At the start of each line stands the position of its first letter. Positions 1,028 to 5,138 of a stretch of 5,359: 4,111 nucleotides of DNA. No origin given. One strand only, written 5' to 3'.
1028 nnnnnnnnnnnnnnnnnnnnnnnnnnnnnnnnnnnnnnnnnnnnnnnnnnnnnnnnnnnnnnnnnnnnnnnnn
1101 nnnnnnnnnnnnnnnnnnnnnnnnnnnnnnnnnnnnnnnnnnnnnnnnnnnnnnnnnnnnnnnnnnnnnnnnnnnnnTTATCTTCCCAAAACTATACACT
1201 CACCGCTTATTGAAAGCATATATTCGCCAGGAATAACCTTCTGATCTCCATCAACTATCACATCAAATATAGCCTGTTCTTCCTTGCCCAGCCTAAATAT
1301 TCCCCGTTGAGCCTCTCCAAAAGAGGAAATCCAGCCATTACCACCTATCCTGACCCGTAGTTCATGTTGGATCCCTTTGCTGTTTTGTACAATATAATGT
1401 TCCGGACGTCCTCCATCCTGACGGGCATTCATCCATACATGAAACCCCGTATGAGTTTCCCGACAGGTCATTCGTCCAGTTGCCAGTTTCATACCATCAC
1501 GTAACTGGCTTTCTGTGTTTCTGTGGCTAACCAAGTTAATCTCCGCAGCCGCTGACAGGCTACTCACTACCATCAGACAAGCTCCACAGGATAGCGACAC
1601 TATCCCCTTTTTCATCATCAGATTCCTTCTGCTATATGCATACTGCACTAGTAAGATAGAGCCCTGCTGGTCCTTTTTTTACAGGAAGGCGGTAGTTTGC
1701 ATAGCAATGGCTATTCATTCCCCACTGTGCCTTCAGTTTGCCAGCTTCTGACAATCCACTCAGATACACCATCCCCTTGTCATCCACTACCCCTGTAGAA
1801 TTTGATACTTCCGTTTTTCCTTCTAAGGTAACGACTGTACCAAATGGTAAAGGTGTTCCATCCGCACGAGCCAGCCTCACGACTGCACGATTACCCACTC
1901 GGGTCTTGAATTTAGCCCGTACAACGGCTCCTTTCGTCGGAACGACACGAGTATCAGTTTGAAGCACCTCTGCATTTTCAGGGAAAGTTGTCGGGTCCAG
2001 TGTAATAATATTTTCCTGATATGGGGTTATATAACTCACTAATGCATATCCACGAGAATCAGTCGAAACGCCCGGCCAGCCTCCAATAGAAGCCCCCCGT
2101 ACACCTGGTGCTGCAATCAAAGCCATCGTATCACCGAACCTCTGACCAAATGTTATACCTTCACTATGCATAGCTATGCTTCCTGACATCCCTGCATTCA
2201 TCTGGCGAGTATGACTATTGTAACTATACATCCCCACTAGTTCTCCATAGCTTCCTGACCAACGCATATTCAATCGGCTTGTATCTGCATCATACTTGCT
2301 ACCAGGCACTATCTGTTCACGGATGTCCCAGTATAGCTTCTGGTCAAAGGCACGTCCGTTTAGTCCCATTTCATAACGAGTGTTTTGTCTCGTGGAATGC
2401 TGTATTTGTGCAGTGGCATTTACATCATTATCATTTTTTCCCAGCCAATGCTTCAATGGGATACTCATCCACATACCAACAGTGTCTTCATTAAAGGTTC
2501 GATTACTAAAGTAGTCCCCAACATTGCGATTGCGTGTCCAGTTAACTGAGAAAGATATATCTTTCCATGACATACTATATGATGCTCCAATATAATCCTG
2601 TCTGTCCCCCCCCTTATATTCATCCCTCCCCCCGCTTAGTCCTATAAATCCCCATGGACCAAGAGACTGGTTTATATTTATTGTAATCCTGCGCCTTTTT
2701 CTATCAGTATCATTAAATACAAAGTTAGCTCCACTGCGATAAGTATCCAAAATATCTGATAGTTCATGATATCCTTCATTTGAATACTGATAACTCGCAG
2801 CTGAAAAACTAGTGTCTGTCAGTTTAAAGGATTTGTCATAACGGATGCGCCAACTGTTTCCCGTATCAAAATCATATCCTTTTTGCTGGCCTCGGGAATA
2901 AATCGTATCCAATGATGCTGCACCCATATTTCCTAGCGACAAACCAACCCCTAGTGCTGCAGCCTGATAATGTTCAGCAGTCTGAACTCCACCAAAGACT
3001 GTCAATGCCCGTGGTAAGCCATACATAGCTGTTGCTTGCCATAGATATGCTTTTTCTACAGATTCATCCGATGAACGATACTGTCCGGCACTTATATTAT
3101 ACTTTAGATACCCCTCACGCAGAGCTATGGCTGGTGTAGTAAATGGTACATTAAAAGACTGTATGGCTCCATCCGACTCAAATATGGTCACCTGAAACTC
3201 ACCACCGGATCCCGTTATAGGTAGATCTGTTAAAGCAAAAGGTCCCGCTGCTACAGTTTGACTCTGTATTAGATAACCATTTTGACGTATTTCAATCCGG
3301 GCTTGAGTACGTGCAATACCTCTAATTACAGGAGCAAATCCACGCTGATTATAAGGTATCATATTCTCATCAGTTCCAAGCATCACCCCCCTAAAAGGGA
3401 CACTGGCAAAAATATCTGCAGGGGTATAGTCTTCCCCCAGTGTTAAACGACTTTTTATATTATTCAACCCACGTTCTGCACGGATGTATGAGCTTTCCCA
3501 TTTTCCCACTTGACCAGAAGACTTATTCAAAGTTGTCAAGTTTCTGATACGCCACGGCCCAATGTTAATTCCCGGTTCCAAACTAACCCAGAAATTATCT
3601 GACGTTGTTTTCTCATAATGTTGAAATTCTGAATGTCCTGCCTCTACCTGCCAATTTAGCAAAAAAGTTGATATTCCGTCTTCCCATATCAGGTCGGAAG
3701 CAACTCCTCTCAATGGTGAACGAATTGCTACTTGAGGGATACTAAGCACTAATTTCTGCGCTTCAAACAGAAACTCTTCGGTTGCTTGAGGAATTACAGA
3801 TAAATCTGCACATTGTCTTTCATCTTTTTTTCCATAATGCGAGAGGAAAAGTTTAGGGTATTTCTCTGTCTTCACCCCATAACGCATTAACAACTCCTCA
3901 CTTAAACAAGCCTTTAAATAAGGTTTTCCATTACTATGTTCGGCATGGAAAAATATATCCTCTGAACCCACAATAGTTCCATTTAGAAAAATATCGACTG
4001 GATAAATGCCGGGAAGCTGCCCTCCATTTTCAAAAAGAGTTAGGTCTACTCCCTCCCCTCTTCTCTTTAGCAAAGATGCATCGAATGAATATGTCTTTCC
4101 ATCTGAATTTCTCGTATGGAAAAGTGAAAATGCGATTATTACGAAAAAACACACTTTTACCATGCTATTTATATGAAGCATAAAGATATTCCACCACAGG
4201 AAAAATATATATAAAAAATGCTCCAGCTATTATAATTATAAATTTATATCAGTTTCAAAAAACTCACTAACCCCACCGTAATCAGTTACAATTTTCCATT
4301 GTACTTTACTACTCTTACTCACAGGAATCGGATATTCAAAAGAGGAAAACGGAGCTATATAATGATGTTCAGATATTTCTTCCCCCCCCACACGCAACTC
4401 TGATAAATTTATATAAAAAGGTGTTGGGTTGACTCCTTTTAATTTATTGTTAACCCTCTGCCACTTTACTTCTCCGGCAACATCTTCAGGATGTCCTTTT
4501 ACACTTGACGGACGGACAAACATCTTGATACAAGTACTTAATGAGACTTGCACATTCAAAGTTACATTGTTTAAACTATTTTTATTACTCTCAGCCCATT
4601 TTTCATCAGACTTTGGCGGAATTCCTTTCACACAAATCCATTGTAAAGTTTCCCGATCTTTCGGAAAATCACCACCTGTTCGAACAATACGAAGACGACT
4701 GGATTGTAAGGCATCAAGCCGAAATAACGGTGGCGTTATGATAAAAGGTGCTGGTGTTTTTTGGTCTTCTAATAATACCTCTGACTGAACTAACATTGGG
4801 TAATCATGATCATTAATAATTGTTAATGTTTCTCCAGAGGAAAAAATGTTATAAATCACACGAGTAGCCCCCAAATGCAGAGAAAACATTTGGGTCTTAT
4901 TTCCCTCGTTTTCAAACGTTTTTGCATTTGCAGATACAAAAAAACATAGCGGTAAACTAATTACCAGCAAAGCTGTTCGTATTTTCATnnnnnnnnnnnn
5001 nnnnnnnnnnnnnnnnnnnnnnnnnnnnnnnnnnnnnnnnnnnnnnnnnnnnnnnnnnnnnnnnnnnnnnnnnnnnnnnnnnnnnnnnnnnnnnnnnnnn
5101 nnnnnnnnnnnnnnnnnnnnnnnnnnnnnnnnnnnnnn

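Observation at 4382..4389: G8 homopolymer inside the chaperone gene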

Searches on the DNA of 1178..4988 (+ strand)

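Call 25: search_dna_similar(query=window:1178-4988:+, collection=ecoli_genomes, mode=near, max_rows=25)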
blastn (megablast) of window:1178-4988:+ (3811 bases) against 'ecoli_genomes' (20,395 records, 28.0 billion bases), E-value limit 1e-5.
Records with a match: 17; places in all: 17; records where one place covers at least 80% of the query: 17.
Genomes with a match: 17 of 5426; with a place that covers at least 80% of the query: 17. Places per genome that has any: lowest 1, median 1, highest 1. On chromosomes: 0 places; on plasmids: 17.
Best place of each record, by identity: >=99% 17.
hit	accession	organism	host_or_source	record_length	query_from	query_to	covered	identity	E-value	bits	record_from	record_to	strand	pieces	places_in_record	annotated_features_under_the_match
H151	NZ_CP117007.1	Escherichia coli strain MLI109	Homo sapiens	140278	1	3811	100%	99.9%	0e+0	7027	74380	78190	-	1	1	agg3C: aggregative adherence fimbria 3 usher protein Agg3C | agg3D: aggregative adherence fimbria 3 chaperone Agg3D | agg3B: aggregative adherence fimbria 3 minor subunit Agg3B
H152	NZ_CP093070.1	Escherichia coli strain BR1220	Branta canadensis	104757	1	3811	100%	99.9%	0e+0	7022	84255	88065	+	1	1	agg3C: aggregative adherence fimbria 3 usher protein Agg3C | agg3D: aggregative adherence fimbria 3 chaperone Agg3D | agg3B: aggregative adherence fimbria 3 minor subunit Agg3B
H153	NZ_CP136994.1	Escherichia coli strain HH35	Pre-treated sample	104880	1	3811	100%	99.9%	0e+0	7022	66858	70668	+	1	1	agg3C: aggregative adherence fimbria 3 usher protein Agg3C | agg3D: aggregative adherence fimbria 3 chaperone Agg3D | agg3B: aggregative adherence fimbria 3 minor subunit Agg3B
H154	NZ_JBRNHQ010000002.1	Escherichia coli strain PO06021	seawater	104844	1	3811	100%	99.9%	0e+0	7022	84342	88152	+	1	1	agg3C: aggregative adherence fimbria 3 usher protein Agg3C | agg3D: aggregative adherence fimbria 3 chaperone Agg3D | agg3B: aggregative adherence fimbria 3 minor subunit Agg3B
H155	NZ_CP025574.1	Escherichia coli strain E-1246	Homo sapiens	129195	1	3811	100%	99.9%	0e+0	7016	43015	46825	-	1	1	agg3C: aggregative adherence fimbria 3 usher protein Agg3C | agg3D: aggregative adherence fimbria 3 chaperone Agg3D | agg3B: aggregative adherence fimbria 3 minor subunit Agg3B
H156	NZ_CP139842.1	Escherichia coli strain Nord58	Homo sapiens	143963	1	3811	100%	99.9%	0e+0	7016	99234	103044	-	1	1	agg3C: aggregative adherence fimbria 3 usher protein Agg3C | agg3D: aggregative adherence fimbria 3 chaperone Agg3D | agg3B: aggregative adherence fimbria 3 minor subunit Agg3B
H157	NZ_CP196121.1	Escherichia coli strain B19695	Homo sapiens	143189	1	3811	100%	99.9%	0e+0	7016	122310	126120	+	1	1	agg3C: aggregative adherence fimbria 3 usher protein Agg3C | agg3D: aggregative adherence fimbria 3 chaperone Agg3D | agg3B: aggregative adherence fimbria 3 minor subunit Agg3B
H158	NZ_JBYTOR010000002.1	Escherichia coli strain fS10a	Homo sapiens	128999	1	3811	100%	99.9%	0e+0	7011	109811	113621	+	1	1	agg3C: aggregative adherence fimbria 3 usher protein Agg3C | agg3D: aggregative adherence fimbria 3 chaperone Agg3D | agg3B: aggregative adherence fimbria 3 minor subunit Agg3B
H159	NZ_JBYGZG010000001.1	Escherichia coli strain FCI23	Homo sapiens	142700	1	3811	100%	99.9%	0e+0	7011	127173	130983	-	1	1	agg3C: aggregative adherence fimbria 3 usher protein Agg3C | agg3D: aggregative adherence fimbria 3 chaperone Agg3D | agg3B: aggregative adherence fimbria 3 minor subunit Agg3B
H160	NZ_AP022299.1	Escherichia coli strain BEC1-S17-ESBL-09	-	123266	1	3811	100%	99.8%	0e+0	6999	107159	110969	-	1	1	agg3C: aggregative adherence fimbria 3 usher protein Agg3C | agg3D: aggregative adherence fimbria 3 chaperone Agg3D | agg3B: aggregative adherence fimbria 3 minor subunit Agg3B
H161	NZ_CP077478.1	Escherichia coli O111:H21 strain 15A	Homo sapiens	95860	1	3811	100%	99.8%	0e+0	6999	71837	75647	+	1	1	agg3C: aggregative adherence fimbria 3 usher protein Agg3C | agg3D: aggregative adherence fimbria 3 chaperone Agg3D | agg3B: aggregative adherence fimbria 3 minor subunit Agg3B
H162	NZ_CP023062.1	Escherichia coli strain FORC_069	Homo sapiens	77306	1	3811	100%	99.7%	0e+0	6981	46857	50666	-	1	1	agg3C: aggregative adherence fimbria 3 usher protein Agg3C | agg3D: aggregative adherence fimbria 3 chaperone Agg3D | agg3B: aggregative adherence fimbria 3 minor subunit Agg3B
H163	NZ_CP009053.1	Escherichia coli NCCP15648 strain NCCP15648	stool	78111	1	3811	100%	99.7%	0e+0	6981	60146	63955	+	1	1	agg3C: aggregative adherence fimbria 3 usher protein Agg3C | agg3D: aggregative adherence fimbria 3 chaperone Agg3D | agg3B: aggregative adherence fimbria 3 minor subunit Agg3B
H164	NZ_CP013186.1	Escherichia coli strain FORC_029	stool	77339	1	3811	100%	99.7%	0e+0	6981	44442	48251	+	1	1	agg3C: aggregative adherence fimbria 3 usher protein Agg3C | agg3D: aggregative adherence fimbria 3 chaperone Agg3D | agg3B: aggregative adherence fimbria 3 minor subunit Agg3B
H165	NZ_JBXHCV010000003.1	Escherichia coli strain NCCP 13905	Homo sapiens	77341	1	3811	100%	99.7%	0e+0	6981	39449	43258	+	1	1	agg3C: aggregative adherence fimbria 3 usher protein Agg3C | agg3D: aggregative adherence fimbria 3 chaperone Agg3D | agg3B: aggregative adherence fimbria 3 minor subunit Agg3B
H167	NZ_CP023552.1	Escherichia coli strain FORC_043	Homo sapiens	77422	1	3811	100%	99.7%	0e+0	6962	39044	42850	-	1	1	agg3C: aggregative adherence fimbria 3 usher protein Agg3C | agg3D: aggregative adherence fimbria 3 chaperone Agg3D | agg3B: aggregative adherence fimbria 3 minor subunit Agg3B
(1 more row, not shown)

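Call 26: get_annotated_region(hit=H167, flank=800)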
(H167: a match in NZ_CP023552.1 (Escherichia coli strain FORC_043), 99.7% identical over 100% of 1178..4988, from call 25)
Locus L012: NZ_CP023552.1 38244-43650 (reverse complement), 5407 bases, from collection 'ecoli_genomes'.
description: Escherichia coli strain FORC_043 plasmid pFORC43, complete sequence
organism: Escherichia coli strain FORC_043 (NCBI taxid 562)
replicon: plasmid pFORC43; assembly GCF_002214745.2
host: Homo sapiens; source: Human Stool; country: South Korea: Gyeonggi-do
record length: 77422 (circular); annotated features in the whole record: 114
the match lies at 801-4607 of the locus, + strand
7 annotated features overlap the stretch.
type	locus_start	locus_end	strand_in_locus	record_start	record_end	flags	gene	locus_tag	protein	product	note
CDS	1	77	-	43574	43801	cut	-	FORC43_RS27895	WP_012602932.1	hypothetical protein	-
CDS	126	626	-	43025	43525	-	agg3A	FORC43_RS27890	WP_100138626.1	aggregative adherence fimbria 3 major subunit Agg3A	-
CDS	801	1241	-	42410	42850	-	agg3B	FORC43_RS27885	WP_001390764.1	aggregative adherence fimbria 3 minor subunit Agg3B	-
CDS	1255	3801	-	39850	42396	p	agg3C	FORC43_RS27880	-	aggregative adherence fimbria 3 usher protein Agg3C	frameshifted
CDS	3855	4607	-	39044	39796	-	agg3D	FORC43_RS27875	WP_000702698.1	aggregative adherence fimbria 3 chaperone Agg3D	-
CDS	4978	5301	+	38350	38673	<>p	-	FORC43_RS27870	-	DDE-type integrase/transposase/recombinase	incomplete; partial in the middle of a contig; missing N-terminus and C-terminus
CDS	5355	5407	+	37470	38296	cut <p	-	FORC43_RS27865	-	IS3 family transposase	frameshifted; incomplete; partial in the middle of a contig; missing C-terminus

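Call 27: get_annotated_region(hit=H151, flank=1200)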
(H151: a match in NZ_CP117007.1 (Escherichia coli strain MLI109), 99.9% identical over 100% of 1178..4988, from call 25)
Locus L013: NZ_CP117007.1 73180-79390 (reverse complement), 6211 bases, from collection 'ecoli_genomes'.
description: Escherichia coli strain MLI109 plasmid p140_MLI109, complete sequence
organism: Escherichia coli strain MLI109 (NCBI taxid 562)
replicon: plasmid p140_MLI109; assembly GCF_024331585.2
host: Homo sapiens; source: stool sample; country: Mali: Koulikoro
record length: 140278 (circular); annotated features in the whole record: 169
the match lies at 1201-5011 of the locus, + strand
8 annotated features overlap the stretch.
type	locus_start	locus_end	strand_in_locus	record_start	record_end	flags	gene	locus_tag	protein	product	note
CDS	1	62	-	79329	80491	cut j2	-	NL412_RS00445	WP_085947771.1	IS3-like element IS3 family transposase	programmed frameshift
CDS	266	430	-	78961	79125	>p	-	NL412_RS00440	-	IS256 family transposase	incomplete; partial in the middle of a contig; missing C-terminus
CDS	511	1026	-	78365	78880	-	agg5A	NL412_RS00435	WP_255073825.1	aggregative adherence fimbria V major subunit Agg5A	-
CDS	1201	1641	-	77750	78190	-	agg3B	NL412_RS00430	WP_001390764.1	aggregative adherence fimbria 3 minor subunit Agg3B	-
CDS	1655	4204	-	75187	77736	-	agg3C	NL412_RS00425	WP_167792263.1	aggregative adherence fimbria 3 usher protein Agg3C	-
CDS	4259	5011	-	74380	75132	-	agg3D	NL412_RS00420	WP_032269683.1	aggregative adherence fimbria 3 chaperone Agg3D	-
CDS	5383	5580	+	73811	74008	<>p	-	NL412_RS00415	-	IS3 family transposase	incomplete; partial in the middle of a contig; missing N-terminus and C-terminus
CDS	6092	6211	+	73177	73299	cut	-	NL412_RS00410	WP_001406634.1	hypothetical protein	-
